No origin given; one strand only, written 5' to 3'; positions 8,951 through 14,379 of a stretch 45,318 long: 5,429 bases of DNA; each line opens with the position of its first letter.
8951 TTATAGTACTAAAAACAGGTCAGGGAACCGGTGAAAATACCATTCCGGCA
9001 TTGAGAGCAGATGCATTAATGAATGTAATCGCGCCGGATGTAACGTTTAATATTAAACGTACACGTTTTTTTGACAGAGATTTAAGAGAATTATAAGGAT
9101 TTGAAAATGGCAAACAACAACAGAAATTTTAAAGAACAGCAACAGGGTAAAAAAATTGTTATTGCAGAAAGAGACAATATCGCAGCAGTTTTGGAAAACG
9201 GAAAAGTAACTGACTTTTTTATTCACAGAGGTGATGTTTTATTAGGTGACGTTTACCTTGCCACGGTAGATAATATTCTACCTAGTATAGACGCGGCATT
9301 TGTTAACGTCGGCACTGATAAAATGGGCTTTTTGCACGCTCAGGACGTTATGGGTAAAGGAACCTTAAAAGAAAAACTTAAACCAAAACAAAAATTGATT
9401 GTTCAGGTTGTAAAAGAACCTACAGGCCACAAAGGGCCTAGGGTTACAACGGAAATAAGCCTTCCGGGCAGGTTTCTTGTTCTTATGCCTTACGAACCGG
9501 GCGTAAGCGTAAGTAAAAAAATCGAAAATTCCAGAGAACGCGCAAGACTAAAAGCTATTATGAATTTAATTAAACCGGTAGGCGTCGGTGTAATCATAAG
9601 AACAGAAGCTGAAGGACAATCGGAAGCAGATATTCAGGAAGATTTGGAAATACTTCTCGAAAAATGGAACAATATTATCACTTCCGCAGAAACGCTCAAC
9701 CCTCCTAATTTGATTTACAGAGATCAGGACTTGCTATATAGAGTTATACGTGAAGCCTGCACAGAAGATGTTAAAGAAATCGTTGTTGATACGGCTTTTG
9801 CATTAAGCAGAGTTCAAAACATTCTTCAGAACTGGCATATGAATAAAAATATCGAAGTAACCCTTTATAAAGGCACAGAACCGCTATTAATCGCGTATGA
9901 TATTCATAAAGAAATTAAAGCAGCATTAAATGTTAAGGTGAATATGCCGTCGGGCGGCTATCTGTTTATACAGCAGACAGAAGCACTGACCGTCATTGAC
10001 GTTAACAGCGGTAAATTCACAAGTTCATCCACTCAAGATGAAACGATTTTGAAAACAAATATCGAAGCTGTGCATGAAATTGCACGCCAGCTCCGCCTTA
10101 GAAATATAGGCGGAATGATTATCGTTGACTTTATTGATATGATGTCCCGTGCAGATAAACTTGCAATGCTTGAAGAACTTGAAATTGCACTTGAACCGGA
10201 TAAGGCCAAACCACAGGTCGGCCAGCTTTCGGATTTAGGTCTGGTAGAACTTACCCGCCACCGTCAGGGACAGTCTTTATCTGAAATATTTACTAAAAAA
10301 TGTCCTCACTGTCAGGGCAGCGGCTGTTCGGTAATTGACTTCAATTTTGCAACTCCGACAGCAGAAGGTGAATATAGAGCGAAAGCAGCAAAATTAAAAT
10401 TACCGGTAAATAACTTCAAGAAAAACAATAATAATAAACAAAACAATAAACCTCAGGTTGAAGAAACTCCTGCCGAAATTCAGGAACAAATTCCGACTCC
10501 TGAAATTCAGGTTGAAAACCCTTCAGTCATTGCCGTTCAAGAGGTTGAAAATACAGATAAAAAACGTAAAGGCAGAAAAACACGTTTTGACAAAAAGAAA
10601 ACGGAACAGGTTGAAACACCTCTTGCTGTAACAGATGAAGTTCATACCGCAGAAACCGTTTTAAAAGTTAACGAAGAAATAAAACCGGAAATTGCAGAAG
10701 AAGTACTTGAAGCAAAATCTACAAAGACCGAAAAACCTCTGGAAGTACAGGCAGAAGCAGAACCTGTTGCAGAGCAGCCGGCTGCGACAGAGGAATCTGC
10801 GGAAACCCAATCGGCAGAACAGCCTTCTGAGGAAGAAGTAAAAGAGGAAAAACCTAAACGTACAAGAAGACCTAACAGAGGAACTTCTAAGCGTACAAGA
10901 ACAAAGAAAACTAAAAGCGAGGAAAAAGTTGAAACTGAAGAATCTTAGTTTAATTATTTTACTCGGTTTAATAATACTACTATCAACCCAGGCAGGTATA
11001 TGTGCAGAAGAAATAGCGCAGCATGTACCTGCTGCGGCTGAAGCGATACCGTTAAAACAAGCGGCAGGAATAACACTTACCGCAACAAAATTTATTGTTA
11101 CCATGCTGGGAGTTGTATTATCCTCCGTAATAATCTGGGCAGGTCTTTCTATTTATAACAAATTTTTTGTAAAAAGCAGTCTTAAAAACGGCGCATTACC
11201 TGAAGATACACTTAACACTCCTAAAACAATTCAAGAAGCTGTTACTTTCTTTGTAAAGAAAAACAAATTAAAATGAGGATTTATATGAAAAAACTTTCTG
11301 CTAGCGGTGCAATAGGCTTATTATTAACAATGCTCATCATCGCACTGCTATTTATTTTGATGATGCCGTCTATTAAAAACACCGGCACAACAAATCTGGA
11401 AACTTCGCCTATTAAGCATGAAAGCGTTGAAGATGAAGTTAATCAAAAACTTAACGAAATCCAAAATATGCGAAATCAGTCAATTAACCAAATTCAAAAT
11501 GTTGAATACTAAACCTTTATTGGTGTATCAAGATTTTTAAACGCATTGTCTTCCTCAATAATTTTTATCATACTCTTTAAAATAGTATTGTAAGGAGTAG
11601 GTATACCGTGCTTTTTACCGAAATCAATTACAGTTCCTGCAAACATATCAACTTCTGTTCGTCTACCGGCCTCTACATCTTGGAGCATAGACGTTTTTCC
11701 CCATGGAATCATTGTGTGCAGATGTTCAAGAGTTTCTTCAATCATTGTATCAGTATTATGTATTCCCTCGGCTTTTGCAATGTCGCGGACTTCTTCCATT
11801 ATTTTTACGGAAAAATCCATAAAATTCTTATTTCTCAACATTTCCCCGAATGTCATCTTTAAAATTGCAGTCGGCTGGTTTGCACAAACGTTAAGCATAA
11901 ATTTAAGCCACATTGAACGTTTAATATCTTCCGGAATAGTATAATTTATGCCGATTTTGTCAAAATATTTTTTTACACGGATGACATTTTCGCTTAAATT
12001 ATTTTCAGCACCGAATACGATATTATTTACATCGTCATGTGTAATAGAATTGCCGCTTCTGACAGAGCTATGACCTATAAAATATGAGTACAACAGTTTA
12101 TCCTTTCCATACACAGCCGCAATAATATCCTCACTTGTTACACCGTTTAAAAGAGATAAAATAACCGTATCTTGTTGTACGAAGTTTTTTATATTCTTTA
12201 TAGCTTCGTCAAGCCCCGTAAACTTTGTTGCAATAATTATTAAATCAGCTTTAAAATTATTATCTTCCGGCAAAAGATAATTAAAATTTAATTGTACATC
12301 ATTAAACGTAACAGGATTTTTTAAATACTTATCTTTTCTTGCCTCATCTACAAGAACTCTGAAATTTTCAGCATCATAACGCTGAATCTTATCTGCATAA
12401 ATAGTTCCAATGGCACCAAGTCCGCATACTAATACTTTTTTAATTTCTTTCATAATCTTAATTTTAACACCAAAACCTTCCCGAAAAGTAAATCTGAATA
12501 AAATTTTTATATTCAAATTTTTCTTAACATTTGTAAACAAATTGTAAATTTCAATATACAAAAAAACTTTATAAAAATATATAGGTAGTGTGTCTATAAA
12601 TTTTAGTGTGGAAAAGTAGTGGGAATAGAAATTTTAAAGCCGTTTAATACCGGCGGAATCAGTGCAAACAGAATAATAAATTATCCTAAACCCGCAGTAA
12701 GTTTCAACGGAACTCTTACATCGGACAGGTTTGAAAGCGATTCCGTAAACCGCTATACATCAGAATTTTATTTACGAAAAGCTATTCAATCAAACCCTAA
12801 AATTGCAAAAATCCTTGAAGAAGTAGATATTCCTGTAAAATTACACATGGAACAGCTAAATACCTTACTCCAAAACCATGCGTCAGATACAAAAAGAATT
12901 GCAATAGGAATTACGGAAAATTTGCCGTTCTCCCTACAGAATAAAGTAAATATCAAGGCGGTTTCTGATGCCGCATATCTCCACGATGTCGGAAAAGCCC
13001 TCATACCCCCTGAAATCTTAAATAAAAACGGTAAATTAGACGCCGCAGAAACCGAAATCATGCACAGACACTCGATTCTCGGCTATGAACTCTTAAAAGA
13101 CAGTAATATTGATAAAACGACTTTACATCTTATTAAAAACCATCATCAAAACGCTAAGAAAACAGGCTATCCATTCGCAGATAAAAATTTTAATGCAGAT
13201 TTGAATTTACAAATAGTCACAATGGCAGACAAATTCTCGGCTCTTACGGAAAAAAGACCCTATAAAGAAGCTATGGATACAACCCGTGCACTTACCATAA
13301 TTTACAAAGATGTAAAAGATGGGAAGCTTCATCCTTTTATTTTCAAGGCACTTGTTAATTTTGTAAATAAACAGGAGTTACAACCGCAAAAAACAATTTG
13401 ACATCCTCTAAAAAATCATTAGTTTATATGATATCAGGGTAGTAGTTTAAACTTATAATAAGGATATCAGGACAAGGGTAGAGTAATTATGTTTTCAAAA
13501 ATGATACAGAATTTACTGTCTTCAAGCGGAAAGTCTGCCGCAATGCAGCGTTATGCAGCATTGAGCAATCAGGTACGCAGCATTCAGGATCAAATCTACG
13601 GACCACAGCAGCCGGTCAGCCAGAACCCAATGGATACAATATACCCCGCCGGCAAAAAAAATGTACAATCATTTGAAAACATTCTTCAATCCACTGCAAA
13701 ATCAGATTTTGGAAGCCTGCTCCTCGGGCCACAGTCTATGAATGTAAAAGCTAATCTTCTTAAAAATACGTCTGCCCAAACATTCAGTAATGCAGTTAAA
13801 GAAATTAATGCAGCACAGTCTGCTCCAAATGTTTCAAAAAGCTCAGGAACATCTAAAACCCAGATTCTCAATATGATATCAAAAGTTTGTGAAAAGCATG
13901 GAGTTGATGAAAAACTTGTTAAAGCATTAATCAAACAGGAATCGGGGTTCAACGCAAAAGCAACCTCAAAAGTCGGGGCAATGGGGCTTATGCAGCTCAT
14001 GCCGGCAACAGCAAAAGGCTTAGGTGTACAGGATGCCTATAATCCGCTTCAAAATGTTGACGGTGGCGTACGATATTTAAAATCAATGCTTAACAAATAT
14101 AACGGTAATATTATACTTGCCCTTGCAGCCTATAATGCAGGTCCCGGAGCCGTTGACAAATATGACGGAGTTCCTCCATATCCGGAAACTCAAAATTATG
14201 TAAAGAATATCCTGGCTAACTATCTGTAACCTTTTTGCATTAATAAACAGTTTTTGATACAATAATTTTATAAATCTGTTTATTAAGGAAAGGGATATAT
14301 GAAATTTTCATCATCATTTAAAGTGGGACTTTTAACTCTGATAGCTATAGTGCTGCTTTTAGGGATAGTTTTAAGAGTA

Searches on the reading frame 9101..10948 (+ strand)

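Call 8: search_protein_families(library=pfam, proteins=[window:9101-10948:+], max_evalue=0.001)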
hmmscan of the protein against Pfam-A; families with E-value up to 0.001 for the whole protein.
window:9101-10948:+ (615 aa): 1 family
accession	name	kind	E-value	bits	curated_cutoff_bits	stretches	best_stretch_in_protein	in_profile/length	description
PF10150.14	RNase_E_G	-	4.3e-98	328.5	25.5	1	120-388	1-269/270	Ribonuclease E/G family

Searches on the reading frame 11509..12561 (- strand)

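Call 33: search_protein_families(library=pfam, proteins=[window:11509-12561:-], max_evalue=0.001)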
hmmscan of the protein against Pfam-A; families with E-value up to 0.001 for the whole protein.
window:11509-12561:- (350 aa): 2 families
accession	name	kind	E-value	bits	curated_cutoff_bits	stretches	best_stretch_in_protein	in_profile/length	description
PF08546.17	ApbA_C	-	3.8e-33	114.9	22.7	1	212-335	1-124/125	Ketopantoate reductase PanE/ApbA C terminal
PF02558.23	ApbA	-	3.9e-20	72.4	22.2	1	43-185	1-147/150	Ketopantoate reductase PanE/ApbA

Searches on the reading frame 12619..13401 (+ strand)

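Call 33: search_protein_families(library=pfam, proteins=[window:12619-13401:+], max_evalue=0.001)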
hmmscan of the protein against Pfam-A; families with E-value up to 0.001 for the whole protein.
window:12619-13401:+ (260 aa): 2 families
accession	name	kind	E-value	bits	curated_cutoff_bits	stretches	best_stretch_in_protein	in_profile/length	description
PF13487.12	HD_5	-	3.4e-18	66.4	27.2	1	113-233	40-163/170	HD domain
PF01966.28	HD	-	1.2e-13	51.8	22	1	91-208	8-115/116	HD domain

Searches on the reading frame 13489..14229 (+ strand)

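Call 33: search_protein_families(library=pfam, proteins=[window:13489-14229:+], max_evalue=0.001)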
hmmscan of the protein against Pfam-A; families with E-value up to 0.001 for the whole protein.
window:13489-14229:+ (246 aa): 2 families
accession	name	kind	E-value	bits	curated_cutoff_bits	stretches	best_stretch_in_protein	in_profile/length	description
PF01464.25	SLT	-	4.6e-33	113.7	21.3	1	130-227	3-106/117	Transglycosylase SLT domain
PF20306.3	Sp-DndD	-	4.6e-05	23.9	27.2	1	126-149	2-25/51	Small protein found in certain Dnd DNA modification systems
